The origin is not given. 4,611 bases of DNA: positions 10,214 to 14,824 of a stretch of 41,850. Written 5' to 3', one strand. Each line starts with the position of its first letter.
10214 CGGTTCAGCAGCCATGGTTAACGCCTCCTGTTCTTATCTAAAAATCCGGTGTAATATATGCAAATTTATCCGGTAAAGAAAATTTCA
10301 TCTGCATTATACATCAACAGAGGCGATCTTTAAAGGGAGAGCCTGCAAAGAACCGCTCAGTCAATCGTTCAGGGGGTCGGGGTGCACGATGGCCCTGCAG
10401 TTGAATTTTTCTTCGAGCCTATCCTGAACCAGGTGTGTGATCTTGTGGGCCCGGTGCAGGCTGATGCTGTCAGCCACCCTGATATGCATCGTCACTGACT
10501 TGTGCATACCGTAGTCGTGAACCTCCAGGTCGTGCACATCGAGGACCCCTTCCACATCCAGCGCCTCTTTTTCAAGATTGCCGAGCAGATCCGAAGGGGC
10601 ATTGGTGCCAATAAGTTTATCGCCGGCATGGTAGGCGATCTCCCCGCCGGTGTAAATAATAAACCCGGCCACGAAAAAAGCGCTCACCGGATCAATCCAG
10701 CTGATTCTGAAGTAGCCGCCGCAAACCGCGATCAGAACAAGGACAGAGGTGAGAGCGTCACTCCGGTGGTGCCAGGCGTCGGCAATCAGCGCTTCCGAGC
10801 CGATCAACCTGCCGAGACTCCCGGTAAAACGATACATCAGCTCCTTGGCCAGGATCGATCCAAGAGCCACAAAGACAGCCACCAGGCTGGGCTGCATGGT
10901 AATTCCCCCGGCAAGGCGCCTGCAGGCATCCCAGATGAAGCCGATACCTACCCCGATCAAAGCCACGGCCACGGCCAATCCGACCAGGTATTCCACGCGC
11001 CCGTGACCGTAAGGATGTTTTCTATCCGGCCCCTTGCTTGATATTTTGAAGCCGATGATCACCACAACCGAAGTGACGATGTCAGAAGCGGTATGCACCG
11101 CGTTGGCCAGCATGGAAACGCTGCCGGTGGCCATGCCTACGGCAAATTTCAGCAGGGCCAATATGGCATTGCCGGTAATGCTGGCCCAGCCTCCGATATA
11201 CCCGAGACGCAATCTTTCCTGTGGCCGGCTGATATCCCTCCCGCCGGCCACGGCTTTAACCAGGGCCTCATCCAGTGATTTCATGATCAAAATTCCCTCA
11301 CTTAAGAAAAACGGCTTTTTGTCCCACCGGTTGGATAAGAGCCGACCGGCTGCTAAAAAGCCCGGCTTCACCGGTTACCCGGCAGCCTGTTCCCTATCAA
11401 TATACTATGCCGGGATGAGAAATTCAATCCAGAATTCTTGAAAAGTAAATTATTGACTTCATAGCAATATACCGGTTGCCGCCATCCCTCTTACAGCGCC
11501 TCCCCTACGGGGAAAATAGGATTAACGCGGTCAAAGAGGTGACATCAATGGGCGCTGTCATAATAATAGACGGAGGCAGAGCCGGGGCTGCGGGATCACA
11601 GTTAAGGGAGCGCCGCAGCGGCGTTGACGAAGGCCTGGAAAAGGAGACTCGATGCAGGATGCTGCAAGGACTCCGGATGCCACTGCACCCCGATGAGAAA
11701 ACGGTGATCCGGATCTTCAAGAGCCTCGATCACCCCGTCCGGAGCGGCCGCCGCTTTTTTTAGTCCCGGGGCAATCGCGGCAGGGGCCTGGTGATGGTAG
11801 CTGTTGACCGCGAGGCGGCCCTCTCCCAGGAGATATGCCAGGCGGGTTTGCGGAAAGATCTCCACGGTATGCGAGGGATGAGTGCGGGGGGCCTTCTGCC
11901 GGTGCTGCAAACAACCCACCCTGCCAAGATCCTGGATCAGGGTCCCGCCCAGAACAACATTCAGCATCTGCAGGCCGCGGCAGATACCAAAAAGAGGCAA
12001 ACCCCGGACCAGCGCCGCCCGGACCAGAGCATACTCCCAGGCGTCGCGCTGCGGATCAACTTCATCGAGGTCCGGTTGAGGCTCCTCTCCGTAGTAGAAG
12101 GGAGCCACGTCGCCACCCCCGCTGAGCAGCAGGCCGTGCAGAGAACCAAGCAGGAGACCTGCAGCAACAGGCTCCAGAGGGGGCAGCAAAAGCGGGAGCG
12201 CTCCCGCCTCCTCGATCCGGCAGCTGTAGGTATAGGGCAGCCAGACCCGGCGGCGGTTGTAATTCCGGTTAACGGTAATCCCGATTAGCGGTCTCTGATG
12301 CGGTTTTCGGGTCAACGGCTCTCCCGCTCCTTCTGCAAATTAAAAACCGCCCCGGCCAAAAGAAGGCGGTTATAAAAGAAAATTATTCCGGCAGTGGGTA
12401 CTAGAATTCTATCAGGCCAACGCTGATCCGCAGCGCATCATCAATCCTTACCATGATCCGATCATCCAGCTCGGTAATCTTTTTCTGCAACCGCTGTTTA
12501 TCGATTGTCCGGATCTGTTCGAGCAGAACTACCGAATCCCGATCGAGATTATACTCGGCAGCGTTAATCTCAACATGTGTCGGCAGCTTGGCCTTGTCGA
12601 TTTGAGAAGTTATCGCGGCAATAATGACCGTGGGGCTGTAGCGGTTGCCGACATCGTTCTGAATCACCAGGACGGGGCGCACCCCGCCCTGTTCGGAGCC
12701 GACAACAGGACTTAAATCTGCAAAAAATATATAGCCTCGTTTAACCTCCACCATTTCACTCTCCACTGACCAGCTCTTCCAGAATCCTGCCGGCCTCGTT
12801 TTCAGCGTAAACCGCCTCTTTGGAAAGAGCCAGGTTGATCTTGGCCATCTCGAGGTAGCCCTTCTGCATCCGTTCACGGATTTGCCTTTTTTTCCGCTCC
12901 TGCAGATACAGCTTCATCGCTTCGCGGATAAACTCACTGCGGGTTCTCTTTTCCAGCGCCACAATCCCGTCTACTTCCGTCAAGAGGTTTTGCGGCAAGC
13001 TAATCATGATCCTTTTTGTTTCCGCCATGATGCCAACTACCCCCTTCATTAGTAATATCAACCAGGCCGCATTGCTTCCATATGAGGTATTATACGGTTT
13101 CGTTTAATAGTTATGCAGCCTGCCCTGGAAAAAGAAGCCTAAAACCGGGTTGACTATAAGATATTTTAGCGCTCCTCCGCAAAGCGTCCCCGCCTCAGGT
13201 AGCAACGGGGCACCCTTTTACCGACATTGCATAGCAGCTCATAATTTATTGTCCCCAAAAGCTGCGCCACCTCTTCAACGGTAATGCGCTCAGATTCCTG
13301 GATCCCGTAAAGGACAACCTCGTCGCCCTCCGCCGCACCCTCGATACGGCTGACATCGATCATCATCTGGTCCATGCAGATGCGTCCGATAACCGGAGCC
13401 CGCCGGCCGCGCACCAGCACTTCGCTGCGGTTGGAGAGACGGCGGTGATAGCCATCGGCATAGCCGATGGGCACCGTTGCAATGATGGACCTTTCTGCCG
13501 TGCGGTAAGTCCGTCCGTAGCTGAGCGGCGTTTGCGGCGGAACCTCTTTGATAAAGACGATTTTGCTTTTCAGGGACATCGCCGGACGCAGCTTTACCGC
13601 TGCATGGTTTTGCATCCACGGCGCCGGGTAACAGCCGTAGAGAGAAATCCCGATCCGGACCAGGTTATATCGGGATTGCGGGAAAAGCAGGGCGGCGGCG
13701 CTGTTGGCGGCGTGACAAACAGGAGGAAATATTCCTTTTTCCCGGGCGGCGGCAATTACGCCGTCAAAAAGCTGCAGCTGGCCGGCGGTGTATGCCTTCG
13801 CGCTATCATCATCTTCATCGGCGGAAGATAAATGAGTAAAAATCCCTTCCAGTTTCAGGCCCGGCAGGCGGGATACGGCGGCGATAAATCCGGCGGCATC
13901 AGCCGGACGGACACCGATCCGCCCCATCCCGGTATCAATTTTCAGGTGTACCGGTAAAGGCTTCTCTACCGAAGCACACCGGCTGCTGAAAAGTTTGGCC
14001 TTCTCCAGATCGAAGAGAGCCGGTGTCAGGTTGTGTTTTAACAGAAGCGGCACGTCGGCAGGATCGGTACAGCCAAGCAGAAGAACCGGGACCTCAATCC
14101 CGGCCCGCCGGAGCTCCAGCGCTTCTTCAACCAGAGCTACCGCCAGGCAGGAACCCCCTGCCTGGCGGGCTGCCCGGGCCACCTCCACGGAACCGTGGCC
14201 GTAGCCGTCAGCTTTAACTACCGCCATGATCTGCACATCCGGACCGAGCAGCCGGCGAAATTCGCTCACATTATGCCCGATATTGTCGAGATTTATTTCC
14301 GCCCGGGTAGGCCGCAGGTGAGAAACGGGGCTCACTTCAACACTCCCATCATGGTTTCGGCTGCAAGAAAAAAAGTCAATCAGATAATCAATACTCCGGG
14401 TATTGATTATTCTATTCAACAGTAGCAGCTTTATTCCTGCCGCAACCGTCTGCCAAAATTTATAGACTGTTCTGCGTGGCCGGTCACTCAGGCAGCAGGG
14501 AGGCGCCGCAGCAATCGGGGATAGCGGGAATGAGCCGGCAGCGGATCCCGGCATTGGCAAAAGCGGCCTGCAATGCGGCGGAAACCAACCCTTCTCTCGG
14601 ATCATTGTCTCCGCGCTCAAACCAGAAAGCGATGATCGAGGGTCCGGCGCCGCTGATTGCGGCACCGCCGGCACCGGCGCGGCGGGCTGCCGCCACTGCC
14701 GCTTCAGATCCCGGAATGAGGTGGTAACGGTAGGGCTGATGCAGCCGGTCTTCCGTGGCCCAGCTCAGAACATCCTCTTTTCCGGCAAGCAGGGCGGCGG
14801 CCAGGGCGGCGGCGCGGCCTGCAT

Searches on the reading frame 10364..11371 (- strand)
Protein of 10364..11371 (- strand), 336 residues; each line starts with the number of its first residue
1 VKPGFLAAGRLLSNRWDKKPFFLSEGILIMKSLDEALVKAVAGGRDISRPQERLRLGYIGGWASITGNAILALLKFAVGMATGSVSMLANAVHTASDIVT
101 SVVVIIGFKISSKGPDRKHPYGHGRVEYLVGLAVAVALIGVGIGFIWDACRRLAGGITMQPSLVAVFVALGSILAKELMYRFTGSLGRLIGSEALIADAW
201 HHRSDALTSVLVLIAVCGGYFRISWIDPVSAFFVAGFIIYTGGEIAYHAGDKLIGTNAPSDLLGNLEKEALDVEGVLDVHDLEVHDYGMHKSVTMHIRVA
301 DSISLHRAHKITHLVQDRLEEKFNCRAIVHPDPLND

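Call 65: search_protein_families(library=pfam, proteins=[window:10364-11371:-], max_evalue=0.00001)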
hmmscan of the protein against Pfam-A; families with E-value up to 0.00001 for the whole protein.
window:10364-11371:- (336 aa): 2 families
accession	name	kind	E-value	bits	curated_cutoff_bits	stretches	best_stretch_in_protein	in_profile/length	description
PF01545.26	Cation_efflux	-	3.3e-48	164.5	26.6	1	62-253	2-197/198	Cation efflux family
PF16916.11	ZT_dimer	-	1.9e-15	57.1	26.7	1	261-333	4-77/78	Dimerisation domain of Zinc Transporter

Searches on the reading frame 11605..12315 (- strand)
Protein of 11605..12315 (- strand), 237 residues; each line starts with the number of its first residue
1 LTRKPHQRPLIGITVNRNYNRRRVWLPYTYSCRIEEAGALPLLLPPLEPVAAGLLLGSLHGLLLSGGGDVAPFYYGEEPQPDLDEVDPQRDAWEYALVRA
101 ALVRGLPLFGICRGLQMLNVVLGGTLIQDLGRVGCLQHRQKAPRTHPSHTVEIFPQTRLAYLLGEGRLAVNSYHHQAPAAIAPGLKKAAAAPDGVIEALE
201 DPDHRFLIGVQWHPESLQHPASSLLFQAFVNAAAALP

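Call 65: search_protein_families(library=pfam, proteins=[window:11605-12315:-], max_evalue=0.00001)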
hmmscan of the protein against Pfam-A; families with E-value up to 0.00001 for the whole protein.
window:11605-12315:- (237 aa): 2 families
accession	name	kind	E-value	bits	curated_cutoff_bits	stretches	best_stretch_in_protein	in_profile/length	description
PF07722.19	Peptidase_C26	-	6e-62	209.7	20.5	1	9-215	1-219/219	Peptidase C26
PF00117.34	GATase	-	9.8e-14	51.9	22.8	1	96-231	63-189/190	Glutamine amidotransferase class-I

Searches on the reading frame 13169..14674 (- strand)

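Call 65: search_protein_families(library=pfam, proteins=[window:13169-14674:-], max_evalue=0.00001)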
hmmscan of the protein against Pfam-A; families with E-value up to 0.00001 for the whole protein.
window:13169-14674:- (502 aa): 2 families
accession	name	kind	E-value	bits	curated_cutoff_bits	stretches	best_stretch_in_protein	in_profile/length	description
PF01168.26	Ala_racemase_N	-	3.3e-73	246.5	24.1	1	127-350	1-220/220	Alanine racemase, N-terminal domain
PF00842.27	Ala_racemase_C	-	6.2e-52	175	25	1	365-492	1-127/127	Alanine racemase, C-terminal domain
